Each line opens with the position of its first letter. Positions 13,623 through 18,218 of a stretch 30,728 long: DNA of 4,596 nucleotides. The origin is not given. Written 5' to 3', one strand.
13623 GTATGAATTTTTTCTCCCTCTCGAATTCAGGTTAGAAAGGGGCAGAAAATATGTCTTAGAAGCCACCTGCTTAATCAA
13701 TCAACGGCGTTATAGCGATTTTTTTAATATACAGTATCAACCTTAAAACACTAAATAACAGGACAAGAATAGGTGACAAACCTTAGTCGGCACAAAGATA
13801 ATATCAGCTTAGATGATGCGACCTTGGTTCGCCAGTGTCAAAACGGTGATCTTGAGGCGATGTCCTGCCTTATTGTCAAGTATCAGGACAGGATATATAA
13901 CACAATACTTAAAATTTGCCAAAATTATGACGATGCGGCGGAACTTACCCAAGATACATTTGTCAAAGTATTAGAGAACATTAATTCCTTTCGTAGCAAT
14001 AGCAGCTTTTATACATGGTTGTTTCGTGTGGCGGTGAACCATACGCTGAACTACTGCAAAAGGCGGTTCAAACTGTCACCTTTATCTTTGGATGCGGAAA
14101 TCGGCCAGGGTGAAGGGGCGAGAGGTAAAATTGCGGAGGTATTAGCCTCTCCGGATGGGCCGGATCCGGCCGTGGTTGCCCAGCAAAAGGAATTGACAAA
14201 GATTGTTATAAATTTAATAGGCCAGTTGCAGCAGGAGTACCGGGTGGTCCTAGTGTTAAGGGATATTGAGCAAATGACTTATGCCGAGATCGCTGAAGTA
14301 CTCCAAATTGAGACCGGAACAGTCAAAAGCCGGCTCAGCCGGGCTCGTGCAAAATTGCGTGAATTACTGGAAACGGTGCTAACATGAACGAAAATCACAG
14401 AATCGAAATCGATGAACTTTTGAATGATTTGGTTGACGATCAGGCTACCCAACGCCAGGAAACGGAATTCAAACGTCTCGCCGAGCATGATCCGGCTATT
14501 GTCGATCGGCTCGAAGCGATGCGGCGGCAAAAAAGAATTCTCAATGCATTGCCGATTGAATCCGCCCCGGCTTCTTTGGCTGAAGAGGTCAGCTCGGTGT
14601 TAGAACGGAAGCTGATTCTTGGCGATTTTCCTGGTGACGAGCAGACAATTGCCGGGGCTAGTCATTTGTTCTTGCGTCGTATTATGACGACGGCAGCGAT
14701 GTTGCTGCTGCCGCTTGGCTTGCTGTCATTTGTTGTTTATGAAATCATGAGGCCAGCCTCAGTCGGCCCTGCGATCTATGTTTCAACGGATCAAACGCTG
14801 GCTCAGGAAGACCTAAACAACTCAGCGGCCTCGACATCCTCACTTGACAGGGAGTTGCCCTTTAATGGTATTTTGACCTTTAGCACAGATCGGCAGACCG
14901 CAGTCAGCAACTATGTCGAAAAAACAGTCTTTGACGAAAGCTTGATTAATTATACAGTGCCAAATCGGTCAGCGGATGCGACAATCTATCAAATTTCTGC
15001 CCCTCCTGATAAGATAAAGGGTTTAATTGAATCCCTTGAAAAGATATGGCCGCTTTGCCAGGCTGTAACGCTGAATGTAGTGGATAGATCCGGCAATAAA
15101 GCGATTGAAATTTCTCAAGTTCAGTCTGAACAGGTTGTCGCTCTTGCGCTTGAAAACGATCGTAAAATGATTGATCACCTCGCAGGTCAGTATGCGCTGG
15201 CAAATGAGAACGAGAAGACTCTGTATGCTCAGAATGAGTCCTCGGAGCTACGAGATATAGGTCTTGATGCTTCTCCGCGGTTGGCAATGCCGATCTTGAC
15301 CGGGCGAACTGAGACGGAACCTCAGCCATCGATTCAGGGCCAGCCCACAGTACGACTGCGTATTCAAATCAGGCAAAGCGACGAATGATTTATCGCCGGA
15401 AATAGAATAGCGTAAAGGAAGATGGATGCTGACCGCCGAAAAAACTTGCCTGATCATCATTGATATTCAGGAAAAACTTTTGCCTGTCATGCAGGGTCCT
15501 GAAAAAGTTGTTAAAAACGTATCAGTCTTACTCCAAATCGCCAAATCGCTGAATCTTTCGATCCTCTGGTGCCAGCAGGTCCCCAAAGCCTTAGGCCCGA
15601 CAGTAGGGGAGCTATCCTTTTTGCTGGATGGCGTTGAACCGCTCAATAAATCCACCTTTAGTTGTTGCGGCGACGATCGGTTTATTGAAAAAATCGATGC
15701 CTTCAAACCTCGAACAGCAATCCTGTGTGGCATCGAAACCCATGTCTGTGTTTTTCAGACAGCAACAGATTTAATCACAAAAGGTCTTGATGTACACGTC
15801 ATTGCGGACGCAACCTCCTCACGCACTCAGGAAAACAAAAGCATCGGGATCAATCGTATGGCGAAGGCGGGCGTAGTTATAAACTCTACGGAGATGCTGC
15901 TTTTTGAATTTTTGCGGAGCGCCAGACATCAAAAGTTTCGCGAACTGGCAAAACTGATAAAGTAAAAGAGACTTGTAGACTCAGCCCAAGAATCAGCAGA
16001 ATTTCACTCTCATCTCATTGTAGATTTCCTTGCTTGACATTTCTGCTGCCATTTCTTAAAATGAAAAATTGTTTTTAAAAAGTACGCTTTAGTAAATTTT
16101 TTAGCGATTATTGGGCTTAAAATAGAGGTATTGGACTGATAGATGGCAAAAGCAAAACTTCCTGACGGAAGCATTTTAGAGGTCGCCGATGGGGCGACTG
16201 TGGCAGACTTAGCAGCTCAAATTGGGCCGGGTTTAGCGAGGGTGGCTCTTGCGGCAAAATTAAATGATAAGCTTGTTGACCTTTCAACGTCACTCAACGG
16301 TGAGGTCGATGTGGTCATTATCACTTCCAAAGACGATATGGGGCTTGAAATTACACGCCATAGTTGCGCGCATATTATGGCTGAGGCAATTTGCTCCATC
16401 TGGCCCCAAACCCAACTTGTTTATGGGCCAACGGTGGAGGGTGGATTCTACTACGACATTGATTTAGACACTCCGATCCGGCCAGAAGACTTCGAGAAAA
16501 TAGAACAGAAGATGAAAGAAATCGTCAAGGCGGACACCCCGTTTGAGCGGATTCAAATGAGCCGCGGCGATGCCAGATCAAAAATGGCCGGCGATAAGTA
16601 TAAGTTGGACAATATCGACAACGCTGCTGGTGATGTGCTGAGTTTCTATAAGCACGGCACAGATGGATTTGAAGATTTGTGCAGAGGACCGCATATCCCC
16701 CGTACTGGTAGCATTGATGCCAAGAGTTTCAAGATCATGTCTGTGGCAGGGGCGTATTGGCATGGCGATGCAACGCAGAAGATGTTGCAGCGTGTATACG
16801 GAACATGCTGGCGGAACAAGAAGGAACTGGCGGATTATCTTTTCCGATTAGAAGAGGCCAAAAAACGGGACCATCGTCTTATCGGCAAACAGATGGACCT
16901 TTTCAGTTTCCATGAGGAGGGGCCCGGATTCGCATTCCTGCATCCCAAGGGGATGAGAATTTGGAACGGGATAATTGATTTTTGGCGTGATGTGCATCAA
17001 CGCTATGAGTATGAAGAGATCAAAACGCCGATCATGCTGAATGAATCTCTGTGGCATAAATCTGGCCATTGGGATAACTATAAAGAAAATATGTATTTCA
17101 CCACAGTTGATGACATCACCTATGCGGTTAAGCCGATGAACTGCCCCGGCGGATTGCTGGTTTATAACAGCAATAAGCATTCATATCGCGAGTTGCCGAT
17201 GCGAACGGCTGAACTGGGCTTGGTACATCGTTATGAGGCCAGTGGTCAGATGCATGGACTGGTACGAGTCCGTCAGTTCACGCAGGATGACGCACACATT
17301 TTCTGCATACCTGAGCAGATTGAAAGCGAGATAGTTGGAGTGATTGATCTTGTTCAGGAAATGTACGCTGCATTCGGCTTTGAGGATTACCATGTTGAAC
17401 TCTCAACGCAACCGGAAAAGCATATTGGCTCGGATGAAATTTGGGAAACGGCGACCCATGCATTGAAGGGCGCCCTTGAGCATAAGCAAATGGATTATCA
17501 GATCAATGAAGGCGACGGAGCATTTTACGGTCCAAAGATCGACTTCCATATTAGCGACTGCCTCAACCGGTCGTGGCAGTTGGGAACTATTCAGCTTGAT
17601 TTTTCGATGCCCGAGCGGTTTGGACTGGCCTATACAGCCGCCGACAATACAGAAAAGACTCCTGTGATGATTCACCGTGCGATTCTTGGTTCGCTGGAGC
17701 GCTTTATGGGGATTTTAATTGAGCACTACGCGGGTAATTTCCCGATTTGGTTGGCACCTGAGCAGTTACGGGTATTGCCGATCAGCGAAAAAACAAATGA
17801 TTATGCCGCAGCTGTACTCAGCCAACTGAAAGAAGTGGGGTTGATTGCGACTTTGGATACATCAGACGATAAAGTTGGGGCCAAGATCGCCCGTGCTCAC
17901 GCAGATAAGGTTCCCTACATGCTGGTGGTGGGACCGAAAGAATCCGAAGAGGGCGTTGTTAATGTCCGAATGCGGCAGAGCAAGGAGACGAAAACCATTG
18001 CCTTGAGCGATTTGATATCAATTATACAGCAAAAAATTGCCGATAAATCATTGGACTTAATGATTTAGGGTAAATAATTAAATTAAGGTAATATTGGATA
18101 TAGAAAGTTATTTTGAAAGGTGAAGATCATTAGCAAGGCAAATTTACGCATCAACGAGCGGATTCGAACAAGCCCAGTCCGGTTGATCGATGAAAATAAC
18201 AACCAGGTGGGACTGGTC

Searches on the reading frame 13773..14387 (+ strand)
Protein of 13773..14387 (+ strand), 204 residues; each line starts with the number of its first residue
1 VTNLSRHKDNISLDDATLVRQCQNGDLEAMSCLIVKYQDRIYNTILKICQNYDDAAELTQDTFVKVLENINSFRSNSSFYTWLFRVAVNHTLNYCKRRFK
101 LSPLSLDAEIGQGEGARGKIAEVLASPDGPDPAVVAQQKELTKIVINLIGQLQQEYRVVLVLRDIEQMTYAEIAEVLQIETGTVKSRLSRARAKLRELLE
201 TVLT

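Call 8: search_protein_families(library=pfam, proteins=[window:13773-14387:+], max_evalue=0.001)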
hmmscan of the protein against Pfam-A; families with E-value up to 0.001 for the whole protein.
window:13773-14387:+ (204 aa): 4 families
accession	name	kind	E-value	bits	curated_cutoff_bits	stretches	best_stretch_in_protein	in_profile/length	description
PF08281.18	Sigma70_r4_2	-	1.7e-17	63.2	25.7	1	145-195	4-54/54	Sigma-70, region 4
PF04542.20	Sigma70_r2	-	1.4e-14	54.1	24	1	33-98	1-68/71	Sigma-70 region 2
PF04545.22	Sigma70_r4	-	2.9e-11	43.2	24.1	1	149-197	2-50/50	Sigma-70, region 4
PF07638.17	Sigma70_ECF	-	1.9e-06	28.4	21.1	1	17-198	6-182/185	ECF sigma factor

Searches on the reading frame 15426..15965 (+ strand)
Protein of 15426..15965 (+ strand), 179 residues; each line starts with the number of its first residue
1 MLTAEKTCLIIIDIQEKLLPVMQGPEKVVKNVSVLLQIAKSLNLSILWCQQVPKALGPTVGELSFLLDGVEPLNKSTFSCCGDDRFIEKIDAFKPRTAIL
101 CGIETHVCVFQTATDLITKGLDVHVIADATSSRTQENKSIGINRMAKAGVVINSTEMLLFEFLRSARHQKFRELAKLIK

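Call 8: search_protein_families(library=pfam, proteins=[window:15426-15965:+], max_evalue=0.001)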
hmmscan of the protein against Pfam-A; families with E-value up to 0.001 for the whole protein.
window:15426-15965:+ (179 aa): 1 family
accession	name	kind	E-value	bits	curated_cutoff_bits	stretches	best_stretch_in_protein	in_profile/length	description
PF00857.26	Isochorismatase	-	3.6e-30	105.8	27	1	7-156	1-174/175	Isochorismatase domain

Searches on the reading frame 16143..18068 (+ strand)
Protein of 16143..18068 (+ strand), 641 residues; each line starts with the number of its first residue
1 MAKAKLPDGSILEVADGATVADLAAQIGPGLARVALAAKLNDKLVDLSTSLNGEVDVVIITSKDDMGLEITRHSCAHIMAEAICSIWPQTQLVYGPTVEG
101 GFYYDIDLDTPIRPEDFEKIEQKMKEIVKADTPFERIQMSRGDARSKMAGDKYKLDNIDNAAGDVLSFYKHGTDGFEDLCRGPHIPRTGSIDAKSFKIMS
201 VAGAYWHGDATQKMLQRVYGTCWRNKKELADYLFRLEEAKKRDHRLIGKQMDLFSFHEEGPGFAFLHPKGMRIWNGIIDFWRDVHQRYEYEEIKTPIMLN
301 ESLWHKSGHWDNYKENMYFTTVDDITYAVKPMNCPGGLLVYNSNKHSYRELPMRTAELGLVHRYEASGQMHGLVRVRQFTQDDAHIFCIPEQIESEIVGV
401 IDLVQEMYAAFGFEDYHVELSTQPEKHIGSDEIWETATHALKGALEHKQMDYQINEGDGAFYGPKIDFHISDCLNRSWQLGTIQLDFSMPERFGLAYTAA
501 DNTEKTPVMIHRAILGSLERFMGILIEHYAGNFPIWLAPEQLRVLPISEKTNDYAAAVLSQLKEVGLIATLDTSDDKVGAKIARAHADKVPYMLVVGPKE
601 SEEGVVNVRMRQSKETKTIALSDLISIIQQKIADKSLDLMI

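Call 8: search_protein_families(library=pfam, proteins=[window:16143-18068:+], max_evalue=0.001)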
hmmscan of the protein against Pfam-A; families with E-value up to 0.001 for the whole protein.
window:16143-18068:+ (641 aa): 4 families
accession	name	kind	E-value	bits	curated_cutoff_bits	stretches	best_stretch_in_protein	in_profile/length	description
PF00587.30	tRNA-synt_2b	-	9.1e-49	166.4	29.3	1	325-529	9-179/179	tRNA synthetase class II core domain (G, H, P, S and T)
PF03129.25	HGTP_anticodon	-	2.2e-21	76.2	21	1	541-630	1-93/94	Anticodon binding domain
PF02824.27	TGS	-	6.2e-12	45.8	22.2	1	6-61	5-60/60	TGS domain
PF07973.19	tRNA_SAD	-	8.6e-12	45.3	24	1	167-219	2-44/44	Threonyl and Alanyl tRNA synthetase second additional domain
